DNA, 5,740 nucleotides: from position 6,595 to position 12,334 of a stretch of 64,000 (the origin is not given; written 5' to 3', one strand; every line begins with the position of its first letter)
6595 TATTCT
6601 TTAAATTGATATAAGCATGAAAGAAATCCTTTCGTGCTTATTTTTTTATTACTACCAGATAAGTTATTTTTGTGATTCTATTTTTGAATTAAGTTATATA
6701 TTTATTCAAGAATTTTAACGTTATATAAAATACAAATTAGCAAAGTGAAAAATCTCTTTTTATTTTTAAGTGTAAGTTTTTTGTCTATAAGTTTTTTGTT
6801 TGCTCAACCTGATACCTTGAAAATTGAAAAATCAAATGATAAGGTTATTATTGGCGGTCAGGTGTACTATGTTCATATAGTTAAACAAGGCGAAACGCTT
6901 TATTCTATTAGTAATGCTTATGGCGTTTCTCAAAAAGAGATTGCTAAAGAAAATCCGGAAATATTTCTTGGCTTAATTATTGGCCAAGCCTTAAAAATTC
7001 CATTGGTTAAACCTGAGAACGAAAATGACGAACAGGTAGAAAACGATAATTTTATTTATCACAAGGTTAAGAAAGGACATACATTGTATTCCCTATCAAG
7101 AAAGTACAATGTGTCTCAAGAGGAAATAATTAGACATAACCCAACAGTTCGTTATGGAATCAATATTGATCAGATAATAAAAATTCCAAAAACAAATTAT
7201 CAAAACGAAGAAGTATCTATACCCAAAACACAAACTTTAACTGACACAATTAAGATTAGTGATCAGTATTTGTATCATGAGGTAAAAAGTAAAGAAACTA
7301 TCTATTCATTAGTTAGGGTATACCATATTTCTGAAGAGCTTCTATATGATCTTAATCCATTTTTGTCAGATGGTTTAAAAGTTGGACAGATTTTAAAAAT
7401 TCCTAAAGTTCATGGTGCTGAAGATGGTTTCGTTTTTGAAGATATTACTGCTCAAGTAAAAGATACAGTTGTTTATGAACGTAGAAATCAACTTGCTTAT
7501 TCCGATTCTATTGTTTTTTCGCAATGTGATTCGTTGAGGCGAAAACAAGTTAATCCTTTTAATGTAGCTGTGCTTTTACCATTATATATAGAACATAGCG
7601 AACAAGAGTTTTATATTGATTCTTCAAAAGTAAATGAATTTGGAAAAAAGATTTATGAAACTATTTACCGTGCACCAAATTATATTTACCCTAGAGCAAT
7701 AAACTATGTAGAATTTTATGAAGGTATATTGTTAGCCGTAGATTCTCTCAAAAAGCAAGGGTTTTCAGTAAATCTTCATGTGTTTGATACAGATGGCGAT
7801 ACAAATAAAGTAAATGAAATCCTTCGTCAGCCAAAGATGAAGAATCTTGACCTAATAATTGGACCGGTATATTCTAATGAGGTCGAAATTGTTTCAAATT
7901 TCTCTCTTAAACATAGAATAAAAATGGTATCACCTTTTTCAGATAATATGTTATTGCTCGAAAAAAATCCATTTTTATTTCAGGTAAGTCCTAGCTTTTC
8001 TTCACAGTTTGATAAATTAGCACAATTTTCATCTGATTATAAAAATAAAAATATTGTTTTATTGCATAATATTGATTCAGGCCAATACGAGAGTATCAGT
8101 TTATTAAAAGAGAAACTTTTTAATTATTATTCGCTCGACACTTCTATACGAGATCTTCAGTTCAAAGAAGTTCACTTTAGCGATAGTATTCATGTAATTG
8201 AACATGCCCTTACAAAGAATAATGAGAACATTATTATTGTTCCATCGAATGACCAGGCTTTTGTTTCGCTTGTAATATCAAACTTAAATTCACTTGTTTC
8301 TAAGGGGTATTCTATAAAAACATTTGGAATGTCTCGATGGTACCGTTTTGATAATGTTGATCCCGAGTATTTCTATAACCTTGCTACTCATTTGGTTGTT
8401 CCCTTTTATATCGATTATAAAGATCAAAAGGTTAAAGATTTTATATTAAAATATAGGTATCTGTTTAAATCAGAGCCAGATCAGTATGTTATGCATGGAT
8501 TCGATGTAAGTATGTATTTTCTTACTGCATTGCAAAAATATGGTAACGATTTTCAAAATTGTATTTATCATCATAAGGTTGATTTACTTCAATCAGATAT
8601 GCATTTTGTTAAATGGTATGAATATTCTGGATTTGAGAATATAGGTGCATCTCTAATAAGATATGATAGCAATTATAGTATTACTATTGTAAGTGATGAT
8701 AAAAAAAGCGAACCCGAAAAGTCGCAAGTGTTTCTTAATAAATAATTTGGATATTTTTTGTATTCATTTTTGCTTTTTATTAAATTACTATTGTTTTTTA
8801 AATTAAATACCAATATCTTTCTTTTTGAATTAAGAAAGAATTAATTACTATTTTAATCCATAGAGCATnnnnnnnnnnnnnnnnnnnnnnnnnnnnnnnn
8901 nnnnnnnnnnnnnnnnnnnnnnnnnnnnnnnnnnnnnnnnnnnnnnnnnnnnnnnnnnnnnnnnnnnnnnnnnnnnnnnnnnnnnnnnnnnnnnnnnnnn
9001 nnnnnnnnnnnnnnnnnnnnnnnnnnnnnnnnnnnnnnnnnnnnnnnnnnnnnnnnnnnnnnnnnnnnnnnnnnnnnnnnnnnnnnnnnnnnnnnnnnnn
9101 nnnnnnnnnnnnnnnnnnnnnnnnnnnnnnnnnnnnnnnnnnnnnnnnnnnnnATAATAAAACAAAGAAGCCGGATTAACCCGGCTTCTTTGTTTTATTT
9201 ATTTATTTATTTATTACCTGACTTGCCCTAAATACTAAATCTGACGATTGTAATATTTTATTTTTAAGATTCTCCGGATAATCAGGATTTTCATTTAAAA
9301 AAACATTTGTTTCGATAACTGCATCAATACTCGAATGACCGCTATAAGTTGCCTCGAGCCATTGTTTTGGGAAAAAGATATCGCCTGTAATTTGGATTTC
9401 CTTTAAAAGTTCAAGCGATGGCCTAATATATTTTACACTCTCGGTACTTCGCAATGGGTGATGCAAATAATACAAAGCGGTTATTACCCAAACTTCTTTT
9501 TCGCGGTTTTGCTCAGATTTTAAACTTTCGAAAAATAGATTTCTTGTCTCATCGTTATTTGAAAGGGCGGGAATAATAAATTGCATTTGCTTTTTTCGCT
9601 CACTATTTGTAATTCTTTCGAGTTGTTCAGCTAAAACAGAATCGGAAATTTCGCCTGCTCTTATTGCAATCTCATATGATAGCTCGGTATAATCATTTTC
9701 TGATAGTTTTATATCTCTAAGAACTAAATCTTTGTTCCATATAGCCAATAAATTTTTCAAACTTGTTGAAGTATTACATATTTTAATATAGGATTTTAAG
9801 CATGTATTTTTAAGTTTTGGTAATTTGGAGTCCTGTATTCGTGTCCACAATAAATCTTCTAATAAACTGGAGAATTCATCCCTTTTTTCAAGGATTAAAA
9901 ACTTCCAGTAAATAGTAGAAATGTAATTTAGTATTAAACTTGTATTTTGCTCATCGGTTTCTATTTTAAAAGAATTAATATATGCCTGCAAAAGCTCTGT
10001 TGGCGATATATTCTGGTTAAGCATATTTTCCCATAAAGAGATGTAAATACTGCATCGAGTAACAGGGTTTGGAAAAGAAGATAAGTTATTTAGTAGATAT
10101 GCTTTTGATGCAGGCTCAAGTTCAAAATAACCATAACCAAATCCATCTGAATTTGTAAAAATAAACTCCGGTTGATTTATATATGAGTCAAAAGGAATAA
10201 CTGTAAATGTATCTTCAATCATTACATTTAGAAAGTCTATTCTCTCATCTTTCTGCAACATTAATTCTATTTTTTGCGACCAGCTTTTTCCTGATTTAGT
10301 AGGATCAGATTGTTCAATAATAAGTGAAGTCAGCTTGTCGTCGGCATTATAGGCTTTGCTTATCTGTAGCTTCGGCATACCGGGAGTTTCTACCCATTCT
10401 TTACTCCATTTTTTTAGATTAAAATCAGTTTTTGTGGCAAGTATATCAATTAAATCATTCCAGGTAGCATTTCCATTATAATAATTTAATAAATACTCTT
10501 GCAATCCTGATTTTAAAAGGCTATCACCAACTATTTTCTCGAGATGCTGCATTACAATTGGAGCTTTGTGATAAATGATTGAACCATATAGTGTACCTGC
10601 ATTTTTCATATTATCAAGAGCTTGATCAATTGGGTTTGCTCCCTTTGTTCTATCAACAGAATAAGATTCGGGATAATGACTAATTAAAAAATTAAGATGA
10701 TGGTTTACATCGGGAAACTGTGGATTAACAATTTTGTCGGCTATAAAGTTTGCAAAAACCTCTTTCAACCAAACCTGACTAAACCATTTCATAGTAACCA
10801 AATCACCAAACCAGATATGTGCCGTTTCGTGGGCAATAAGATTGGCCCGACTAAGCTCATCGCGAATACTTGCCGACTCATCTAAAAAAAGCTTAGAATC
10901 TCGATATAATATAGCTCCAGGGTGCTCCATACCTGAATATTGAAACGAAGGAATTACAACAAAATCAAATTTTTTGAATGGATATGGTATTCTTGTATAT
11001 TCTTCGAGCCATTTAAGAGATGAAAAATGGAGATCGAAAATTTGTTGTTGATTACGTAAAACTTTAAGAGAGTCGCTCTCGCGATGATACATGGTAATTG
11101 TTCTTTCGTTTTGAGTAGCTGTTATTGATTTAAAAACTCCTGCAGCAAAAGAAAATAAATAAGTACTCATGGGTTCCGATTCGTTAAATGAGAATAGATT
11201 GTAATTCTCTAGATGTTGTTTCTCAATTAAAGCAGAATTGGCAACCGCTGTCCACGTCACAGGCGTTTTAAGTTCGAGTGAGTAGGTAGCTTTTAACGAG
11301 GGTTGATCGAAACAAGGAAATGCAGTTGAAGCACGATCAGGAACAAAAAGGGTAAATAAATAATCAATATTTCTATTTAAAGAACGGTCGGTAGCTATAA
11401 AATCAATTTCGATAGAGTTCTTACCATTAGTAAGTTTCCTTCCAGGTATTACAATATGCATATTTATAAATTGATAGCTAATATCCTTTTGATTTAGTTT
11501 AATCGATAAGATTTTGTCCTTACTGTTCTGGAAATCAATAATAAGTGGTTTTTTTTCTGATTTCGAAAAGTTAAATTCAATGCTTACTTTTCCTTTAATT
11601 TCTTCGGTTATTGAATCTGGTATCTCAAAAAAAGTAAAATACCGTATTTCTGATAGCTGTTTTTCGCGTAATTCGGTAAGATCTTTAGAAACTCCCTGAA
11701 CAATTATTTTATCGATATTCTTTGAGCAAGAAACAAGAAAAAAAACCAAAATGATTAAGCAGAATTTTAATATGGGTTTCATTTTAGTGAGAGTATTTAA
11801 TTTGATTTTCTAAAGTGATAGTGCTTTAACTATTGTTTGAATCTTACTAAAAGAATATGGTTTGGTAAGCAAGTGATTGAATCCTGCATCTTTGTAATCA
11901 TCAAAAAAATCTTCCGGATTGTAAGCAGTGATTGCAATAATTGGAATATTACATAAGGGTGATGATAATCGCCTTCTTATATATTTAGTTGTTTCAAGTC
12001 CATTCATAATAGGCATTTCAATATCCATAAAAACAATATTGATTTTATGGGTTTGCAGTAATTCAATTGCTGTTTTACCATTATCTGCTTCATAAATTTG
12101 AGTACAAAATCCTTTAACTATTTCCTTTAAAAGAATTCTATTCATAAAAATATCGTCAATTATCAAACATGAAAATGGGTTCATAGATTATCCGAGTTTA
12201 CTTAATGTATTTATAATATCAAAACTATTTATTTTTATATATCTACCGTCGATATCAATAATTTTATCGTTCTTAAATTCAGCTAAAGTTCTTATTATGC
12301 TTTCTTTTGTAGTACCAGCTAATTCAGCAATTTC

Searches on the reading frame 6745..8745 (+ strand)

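Call 8: search_protein_families(library=pfam, proteins=[window:6745-8745:+], max_evalue=0.001)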
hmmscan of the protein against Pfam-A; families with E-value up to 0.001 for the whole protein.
window:6745-8745:+ (666 aa): 2 families
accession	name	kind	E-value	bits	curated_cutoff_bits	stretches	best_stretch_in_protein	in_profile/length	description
PF01476.26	LysM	-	6.5e-27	93.7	20.9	3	44-86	1-43/43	LysM domain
PF01094.35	ANF_receptor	-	5e-08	32.8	25.4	1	328-456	6-141/353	Receptor family ligand binding region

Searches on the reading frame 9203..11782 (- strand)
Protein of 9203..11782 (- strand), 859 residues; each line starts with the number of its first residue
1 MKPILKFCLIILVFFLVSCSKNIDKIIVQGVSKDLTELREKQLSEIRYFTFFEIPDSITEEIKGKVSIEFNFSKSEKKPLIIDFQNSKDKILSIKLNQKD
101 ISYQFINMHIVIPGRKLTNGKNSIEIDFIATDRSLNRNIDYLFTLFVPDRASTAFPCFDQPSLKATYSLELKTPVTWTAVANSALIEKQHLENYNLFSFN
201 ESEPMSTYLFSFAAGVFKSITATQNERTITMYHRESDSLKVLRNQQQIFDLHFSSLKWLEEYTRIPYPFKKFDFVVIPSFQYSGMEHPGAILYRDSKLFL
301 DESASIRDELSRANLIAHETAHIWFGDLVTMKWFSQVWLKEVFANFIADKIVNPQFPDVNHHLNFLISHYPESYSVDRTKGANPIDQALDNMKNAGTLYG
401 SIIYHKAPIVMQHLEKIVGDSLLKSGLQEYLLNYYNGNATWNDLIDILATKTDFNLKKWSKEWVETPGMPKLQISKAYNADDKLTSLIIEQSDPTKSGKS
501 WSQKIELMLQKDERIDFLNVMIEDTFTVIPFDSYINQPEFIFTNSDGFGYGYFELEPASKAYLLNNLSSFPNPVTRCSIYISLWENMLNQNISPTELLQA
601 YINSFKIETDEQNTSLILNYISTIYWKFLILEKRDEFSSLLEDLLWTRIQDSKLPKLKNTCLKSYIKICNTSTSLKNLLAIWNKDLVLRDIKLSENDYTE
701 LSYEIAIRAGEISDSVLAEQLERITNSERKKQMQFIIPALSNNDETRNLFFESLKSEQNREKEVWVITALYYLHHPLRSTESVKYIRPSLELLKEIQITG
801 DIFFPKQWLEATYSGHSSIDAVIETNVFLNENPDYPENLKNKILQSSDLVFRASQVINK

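Call 8: search_protein_families(library=pfam, proteins=[window:9203-11782:-], max_evalue=0.001)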
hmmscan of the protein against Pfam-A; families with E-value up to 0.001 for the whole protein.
window:9203-11782:- (859 aa): 3 families
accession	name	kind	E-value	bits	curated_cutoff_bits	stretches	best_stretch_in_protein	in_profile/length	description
PF01433.26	Peptidase_M1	-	1.4e-51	175.6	27.7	1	252-463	6-218/218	Peptidase family M1 domain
PF17900.6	Peptidase_M1_N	-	6.7e-16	59.4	25.8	1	61-209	17-186/186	Peptidase M1 N-terminal domain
PF11838.14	ERAP1_C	-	8.6e-06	25.8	38.2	1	540-848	1-314/318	ERAP1-like C-terminal domain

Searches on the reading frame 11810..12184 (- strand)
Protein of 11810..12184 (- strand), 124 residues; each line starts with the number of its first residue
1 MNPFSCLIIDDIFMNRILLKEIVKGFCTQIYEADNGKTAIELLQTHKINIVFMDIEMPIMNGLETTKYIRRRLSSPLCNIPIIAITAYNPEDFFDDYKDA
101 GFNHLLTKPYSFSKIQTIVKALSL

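Call 8: search_protein_families(library=pfam, proteins=[window:11810-12184:-], max_evalue=0.001)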
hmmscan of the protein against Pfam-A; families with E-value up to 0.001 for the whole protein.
window:11810-12184:- (124 aa): 1 family
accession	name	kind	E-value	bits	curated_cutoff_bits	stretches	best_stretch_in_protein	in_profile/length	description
PF00072.30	Response_reg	-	7e-23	81.4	30.2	1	7-119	2-110/111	Response regulator receiver domain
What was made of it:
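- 11810..12184 (-): Stand-alone receiver domain (REC0), downstream of the Crp gene. Pfam Response_reg 7e-23 (call 8).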
